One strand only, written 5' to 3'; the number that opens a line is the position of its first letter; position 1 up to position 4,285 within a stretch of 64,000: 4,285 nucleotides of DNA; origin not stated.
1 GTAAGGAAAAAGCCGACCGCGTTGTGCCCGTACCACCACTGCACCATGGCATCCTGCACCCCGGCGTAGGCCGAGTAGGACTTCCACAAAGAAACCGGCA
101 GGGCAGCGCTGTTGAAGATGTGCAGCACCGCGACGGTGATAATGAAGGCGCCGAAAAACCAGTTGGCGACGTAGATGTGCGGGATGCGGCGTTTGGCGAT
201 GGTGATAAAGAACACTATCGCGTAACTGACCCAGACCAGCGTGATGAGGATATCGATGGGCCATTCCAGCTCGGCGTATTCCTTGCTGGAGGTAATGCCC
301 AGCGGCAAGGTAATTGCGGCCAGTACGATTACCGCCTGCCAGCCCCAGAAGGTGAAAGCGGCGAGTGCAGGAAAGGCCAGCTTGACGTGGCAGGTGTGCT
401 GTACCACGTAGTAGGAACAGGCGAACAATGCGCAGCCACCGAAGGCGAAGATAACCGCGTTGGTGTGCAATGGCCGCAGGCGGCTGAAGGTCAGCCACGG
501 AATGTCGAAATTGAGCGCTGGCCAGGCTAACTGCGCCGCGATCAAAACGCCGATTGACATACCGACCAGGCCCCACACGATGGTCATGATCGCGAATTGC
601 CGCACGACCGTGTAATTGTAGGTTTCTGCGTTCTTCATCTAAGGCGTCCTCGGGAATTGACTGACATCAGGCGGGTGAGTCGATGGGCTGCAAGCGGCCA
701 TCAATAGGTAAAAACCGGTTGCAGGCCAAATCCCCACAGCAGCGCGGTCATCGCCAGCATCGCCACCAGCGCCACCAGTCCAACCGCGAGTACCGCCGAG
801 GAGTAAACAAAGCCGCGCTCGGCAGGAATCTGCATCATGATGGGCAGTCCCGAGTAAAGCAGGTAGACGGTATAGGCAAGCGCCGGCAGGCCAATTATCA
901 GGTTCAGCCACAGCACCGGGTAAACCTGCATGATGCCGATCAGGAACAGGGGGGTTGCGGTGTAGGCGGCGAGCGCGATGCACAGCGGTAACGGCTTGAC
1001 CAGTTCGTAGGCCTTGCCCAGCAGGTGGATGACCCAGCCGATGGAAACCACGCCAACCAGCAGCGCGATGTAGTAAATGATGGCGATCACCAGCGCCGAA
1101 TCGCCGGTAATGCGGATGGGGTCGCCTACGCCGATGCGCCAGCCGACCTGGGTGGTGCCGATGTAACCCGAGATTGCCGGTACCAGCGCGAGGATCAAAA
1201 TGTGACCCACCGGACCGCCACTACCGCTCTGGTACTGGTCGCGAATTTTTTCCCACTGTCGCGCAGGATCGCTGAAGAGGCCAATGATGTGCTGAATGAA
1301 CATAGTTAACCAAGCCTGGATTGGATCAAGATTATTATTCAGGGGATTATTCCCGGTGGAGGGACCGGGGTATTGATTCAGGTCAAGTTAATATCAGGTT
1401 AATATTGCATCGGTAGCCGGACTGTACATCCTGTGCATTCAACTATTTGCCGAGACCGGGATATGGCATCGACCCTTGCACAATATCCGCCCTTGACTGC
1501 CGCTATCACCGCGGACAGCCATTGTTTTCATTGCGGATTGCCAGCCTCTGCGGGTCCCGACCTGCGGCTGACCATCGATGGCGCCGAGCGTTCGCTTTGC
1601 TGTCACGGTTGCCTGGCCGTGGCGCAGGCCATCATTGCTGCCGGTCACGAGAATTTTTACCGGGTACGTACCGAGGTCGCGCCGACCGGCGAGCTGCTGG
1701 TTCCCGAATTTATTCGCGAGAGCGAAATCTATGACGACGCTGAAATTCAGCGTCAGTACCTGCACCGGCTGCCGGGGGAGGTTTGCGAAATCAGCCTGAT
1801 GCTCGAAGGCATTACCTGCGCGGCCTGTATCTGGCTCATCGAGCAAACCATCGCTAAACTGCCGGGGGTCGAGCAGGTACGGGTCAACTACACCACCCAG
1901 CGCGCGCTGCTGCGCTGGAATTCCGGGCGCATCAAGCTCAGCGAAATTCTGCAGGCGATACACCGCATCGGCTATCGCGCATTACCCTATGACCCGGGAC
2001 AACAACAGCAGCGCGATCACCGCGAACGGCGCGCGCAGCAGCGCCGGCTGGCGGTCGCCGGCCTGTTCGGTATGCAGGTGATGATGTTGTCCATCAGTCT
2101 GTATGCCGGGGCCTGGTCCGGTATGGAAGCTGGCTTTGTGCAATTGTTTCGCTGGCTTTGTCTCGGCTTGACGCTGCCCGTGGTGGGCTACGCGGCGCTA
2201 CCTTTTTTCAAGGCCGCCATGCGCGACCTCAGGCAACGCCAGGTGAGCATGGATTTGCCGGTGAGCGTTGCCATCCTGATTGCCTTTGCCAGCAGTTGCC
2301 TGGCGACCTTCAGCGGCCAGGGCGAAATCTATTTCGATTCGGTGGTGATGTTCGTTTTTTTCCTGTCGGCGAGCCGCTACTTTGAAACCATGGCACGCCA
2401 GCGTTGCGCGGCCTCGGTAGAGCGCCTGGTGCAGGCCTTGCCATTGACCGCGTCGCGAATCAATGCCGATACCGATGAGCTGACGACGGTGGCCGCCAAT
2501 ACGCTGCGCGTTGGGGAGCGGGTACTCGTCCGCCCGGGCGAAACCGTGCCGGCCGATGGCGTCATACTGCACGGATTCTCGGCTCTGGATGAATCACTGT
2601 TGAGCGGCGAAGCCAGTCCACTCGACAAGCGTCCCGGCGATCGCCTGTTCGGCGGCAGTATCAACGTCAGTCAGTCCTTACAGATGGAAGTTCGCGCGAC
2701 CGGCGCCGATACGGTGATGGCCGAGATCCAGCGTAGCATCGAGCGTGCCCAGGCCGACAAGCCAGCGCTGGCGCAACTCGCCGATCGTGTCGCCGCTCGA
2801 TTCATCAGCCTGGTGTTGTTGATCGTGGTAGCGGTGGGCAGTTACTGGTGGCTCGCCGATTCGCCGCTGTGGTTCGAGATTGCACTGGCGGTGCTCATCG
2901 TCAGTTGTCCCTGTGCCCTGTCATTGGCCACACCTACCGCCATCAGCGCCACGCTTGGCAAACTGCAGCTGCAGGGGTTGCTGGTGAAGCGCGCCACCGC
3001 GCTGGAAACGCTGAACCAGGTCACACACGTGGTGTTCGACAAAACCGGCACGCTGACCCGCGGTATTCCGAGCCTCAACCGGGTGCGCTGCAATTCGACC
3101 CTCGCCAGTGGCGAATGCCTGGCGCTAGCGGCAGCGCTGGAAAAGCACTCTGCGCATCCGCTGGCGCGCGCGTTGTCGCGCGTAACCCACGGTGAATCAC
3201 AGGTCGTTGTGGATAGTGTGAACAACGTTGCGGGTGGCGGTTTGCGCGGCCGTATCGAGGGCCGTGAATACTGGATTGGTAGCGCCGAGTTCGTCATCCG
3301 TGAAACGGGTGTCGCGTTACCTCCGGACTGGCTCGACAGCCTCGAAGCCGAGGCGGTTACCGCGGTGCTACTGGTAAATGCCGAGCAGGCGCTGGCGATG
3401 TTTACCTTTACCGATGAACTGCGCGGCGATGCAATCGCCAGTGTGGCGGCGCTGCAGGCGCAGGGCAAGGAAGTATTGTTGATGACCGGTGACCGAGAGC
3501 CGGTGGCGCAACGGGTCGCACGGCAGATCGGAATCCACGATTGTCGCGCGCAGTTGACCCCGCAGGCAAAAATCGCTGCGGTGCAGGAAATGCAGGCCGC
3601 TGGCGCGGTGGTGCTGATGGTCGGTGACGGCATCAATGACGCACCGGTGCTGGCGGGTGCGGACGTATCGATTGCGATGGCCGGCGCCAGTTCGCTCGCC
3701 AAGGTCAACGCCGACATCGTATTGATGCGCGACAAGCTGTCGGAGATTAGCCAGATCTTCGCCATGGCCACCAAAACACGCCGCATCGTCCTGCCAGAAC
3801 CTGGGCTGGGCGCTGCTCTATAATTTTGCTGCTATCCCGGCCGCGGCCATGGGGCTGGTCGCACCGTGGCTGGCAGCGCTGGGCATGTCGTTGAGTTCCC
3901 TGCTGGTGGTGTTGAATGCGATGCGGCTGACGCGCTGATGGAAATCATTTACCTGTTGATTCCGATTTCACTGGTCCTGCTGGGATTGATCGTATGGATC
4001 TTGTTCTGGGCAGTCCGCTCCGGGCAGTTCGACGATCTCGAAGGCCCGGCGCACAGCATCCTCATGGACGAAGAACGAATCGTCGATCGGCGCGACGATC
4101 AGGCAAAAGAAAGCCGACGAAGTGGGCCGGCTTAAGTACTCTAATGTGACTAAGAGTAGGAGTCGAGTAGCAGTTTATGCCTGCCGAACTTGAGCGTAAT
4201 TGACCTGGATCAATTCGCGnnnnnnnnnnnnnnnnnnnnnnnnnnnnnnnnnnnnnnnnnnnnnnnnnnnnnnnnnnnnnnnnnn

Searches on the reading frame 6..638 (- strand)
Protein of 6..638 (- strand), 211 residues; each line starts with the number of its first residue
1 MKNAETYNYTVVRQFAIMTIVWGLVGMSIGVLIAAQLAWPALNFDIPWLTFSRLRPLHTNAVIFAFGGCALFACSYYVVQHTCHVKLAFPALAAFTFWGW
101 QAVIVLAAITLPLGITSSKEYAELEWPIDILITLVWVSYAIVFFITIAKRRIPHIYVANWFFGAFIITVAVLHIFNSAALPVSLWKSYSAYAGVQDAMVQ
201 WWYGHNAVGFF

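Call 17: search_protein_families(library=pfam, proteins=[window:6-638:-], max_evalue=0.001)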
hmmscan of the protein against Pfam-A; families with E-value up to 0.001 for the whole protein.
window:6-638:- (211 aa): 1 family
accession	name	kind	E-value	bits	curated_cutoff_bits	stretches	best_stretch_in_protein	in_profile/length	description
PF00115.25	COX1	-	2.3e-43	149.1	34.8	1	11-211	2-217/436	Cytochrome C and Quinol oxidase polypeptide I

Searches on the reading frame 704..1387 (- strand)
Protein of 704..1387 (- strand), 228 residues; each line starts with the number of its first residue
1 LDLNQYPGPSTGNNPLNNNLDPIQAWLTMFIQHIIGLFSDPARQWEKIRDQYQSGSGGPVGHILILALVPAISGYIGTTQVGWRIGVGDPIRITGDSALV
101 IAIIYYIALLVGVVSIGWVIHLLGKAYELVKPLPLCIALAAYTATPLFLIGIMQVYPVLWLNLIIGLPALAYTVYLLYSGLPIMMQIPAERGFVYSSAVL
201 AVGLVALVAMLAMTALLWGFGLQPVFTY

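Call 17: search_protein_families(library=pfam, proteins=[window:704-1387:-], max_evalue=0.001)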
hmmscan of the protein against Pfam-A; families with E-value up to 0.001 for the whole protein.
window:704-1387:- (228 aa): 1 family
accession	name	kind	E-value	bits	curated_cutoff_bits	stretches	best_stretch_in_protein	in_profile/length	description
PF04893.22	Yip1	-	6.6e-29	101.4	28.6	1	35-210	1-173/173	Yip1 domain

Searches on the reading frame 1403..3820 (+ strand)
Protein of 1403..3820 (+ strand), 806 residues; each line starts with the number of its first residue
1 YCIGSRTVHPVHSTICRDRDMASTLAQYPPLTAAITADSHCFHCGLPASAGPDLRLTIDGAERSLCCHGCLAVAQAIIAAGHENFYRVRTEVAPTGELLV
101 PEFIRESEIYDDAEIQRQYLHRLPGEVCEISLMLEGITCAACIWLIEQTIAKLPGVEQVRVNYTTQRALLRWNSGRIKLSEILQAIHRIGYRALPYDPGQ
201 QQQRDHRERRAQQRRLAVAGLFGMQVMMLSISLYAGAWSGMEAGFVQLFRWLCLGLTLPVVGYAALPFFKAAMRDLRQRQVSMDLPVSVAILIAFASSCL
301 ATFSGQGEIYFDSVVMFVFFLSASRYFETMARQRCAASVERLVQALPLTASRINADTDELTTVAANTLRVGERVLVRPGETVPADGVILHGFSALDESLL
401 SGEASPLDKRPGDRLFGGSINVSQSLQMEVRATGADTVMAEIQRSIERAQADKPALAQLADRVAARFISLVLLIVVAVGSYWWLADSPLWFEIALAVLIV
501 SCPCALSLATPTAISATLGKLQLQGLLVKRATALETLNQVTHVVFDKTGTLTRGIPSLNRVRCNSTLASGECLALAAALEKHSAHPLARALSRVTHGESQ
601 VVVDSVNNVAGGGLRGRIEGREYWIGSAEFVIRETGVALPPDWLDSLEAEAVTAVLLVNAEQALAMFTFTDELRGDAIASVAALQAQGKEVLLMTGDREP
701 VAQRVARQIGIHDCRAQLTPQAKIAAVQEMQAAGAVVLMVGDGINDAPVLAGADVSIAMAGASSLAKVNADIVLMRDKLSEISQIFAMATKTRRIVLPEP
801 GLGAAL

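Call 5: search_protein_families(library=pfam, proteins=[window:1403-3820:+], max_evalue=0.01)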
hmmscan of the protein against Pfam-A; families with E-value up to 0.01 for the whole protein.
window:1403-3820:+ (806 aa): 5 families
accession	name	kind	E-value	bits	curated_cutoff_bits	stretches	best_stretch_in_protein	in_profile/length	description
PF00122.25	E1-E2_ATPase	-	3.2e-47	160.8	28.1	1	349-521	6-178/181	E1-E2 ATPase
PF00702.32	Hydrolase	-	3.1e-28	99.9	26.4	1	542-754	3-191/191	haloacid dehalogenase-like hydrolase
PF12156.14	ATPase-cat_bd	-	3e-21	76.4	27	1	40-121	1-83/86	Putative metal-binding domain of cation transport ATPase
PF00403.32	HMA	-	1.9e-14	54.2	24.8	1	132-191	2-61/62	Heavy-metal-associated domain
PF08282.18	Hydrolase_3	-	0.0014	18.8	20.9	1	728-774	197-243/255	haloacid dehalogenase-like hydrolase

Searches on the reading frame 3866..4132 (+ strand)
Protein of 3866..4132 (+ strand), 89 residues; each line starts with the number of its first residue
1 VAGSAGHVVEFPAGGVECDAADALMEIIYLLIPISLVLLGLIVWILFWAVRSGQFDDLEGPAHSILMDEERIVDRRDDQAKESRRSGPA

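Call 5: search_protein_families(library=pfam, proteins=[window:3866-4132:+], max_evalue=0.01)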
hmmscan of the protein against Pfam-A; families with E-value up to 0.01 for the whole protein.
window:3866-4132:+ (89 aa): 1 family
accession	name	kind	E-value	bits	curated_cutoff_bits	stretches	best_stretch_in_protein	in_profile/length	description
PF03597.20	FixS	-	5.5e-23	80.9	23.1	1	26-69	1-44/44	Cytochrome oxidase maturation protein cbb3-type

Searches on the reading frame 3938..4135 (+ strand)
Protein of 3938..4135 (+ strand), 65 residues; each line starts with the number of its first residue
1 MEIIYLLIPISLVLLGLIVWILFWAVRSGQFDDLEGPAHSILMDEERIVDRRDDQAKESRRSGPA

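Call 54: find_encoding_contigs(protein=window:3938-4135:+, flank=10000, max_places=6)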
Protein window:3938-4135:+ (65 aa): no gene with exactly this product is on record in the collection.
